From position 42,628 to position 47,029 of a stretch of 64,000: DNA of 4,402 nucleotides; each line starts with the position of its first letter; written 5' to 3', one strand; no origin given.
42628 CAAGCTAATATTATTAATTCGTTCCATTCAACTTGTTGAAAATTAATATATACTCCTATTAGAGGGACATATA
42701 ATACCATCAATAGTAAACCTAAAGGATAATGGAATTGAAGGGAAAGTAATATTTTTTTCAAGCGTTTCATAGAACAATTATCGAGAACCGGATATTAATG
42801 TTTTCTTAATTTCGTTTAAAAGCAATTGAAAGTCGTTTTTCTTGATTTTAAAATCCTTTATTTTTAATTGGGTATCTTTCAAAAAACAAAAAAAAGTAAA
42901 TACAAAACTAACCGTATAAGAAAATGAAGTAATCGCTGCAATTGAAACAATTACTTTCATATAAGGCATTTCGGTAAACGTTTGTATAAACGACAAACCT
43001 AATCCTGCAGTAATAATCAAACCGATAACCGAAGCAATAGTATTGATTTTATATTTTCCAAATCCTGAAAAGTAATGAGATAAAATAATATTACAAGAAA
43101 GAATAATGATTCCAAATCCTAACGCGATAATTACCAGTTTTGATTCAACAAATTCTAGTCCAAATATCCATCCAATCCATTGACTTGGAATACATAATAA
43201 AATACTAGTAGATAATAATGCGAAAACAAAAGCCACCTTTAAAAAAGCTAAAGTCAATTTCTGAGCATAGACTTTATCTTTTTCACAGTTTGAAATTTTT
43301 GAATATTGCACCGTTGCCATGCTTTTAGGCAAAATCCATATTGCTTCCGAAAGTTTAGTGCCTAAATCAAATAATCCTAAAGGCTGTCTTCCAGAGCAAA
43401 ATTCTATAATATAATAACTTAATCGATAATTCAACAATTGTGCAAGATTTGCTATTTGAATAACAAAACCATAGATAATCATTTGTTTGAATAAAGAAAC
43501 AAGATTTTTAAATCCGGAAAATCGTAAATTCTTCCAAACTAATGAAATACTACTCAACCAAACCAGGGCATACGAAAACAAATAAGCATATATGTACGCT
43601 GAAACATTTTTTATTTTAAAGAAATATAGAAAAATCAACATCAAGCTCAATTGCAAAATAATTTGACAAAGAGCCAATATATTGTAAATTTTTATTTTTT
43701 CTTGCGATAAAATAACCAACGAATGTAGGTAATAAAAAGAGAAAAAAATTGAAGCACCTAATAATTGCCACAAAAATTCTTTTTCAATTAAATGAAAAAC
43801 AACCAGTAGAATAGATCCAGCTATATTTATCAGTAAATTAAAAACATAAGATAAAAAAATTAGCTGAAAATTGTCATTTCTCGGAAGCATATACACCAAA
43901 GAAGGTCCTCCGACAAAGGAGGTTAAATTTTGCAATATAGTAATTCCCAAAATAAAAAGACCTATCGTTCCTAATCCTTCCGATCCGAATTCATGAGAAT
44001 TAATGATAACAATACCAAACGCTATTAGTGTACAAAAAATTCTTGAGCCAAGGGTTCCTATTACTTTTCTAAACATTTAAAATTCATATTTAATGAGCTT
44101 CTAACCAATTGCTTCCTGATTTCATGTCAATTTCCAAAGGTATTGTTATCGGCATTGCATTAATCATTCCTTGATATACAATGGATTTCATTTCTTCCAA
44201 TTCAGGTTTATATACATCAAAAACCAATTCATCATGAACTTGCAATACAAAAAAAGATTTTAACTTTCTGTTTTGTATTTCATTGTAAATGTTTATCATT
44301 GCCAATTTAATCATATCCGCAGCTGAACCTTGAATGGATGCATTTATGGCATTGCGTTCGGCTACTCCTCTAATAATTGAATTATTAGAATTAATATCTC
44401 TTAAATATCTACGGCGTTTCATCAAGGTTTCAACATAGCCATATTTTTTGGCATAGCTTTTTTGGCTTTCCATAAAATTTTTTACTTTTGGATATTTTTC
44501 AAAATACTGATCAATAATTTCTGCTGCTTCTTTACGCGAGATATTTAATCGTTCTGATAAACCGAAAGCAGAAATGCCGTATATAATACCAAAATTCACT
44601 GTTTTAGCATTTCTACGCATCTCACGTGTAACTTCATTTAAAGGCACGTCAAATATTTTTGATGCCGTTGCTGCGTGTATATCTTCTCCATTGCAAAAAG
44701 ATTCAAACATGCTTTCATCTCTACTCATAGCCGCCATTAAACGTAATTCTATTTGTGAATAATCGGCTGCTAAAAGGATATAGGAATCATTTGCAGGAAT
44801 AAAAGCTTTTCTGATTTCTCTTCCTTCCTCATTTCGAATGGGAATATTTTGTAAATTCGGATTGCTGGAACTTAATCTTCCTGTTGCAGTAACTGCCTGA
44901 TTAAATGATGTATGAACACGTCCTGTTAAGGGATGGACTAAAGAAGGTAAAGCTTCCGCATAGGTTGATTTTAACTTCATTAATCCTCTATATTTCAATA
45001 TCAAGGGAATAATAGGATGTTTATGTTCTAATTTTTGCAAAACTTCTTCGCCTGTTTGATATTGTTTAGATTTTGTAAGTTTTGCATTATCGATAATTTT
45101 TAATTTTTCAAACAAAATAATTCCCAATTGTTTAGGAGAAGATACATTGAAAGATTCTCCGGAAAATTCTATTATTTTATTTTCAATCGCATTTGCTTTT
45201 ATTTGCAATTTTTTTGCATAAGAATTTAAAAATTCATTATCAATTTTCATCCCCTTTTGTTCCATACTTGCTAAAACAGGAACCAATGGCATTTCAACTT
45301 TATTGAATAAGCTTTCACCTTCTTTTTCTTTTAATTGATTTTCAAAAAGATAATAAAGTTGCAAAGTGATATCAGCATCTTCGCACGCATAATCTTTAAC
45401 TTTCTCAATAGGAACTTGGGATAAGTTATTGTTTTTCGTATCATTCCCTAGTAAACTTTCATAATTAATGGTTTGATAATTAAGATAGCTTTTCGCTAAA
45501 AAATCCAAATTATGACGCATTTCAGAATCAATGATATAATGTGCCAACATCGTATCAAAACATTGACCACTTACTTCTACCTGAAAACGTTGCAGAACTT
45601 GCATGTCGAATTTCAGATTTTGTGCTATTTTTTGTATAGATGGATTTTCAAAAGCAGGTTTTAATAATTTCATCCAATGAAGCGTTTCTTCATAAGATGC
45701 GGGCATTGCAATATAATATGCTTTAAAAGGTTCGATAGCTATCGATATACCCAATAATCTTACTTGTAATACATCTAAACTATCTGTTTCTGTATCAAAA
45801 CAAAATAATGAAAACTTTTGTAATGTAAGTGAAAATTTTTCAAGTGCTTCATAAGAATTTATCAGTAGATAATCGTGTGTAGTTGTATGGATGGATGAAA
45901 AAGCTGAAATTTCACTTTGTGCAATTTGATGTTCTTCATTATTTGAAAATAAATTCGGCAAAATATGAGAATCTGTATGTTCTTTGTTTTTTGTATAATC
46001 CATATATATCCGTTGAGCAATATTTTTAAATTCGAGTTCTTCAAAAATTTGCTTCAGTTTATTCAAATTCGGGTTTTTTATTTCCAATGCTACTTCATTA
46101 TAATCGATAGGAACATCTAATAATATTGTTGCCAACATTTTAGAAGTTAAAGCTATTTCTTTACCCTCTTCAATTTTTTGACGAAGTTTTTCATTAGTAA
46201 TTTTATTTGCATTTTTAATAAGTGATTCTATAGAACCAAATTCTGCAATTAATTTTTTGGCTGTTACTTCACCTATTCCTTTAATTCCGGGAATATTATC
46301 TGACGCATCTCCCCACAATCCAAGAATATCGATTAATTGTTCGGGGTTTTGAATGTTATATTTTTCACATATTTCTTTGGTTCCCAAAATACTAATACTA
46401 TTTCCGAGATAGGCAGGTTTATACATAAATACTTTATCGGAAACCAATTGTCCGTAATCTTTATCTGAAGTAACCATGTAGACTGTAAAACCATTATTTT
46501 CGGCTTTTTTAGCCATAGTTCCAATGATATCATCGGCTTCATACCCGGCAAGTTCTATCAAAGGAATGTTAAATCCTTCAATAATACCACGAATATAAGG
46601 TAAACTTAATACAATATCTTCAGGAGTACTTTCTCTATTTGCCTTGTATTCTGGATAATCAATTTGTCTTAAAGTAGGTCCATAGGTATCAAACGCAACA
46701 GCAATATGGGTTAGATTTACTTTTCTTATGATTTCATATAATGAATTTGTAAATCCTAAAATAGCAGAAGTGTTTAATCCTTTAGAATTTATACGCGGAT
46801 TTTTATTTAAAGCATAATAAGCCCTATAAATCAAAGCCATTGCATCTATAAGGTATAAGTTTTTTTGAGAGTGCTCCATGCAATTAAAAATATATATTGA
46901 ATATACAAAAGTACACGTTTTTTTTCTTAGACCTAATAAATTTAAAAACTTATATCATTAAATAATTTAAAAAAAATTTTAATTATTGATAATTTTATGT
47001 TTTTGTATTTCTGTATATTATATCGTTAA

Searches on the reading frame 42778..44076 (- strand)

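Call 15: search_protein_families(library=pfam, proteins=[window:42778-44076:-], max_evalue=0.001)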
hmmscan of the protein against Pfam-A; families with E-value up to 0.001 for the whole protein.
window:42778-44076:- (432 aa): 1 family
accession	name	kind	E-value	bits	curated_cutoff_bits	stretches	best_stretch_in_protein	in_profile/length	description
PF01943.22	Polysacc_synt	-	1.5e-06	28.3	28.2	1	268-409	70-196/274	Polysaccharide biosynthesis protein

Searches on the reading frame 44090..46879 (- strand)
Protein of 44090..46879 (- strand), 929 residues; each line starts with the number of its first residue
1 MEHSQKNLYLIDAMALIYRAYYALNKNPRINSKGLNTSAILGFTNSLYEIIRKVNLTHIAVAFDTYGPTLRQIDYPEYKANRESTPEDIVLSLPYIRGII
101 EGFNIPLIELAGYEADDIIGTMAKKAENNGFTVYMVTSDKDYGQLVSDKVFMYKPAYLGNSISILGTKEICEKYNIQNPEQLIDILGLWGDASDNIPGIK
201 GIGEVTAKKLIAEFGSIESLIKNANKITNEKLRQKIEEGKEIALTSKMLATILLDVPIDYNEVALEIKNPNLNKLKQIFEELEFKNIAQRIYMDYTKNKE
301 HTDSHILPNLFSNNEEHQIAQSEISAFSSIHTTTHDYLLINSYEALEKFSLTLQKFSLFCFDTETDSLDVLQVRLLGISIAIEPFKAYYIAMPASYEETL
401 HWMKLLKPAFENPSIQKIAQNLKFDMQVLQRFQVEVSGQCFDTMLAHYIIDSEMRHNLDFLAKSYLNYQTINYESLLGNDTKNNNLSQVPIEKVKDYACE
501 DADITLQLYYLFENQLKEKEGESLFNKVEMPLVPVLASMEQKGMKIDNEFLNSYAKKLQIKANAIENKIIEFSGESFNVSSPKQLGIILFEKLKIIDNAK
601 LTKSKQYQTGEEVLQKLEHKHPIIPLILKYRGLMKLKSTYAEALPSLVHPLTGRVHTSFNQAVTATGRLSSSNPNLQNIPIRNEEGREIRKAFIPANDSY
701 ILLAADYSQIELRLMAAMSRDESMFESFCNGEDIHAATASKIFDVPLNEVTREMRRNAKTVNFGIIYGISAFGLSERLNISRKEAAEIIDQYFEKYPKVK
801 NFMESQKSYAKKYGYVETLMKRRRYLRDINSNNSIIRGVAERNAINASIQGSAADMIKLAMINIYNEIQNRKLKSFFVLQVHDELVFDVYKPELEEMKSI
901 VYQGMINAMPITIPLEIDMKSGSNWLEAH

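Call 15: search_protein_families(library=pfam, proteins=[window:44090-46879:-], max_evalue=0.001)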
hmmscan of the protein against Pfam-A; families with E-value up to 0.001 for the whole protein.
window:44090-46879:- (929 aa): 6 families
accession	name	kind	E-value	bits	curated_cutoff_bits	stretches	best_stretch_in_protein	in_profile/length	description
PF00476.26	DNA_pol_A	-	8.4e-159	529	34.3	1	549-927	2-381/381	DNA polymerase family A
PF02739.22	5_3_exonuc_N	-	2.5e-53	180.6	34.3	1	8-174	2-163/164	5'-3' exonuclease, N-terminal resolvase-like domain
PF01612.26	DNA_pol_A_exo1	-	6.4e-38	130.7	23.6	1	340-516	4-172/173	3'-5' exonuclease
PF01367.25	5_3_exonuc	-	1.8e-30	105.7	40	1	178-271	2-95/97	5'-3' exonuclease, C-terminal SAM fold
PF22619.2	DNA_polI_exo1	-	3.9e-07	30.4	27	1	395-478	30-113/140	DNA polymerase I, ribonuclease H-like domain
PF12826.13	HHH_2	-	0.00069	20.2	27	0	198-223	7-32/64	Helix-hairpin-helix motif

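Call 21: find_encoding_contigs(protein=window:44090-46876:-, flank=1000, max_places=4)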
Protein window:44090-46876:- (928 aa): no gene with exactly this product is on record in the collection.
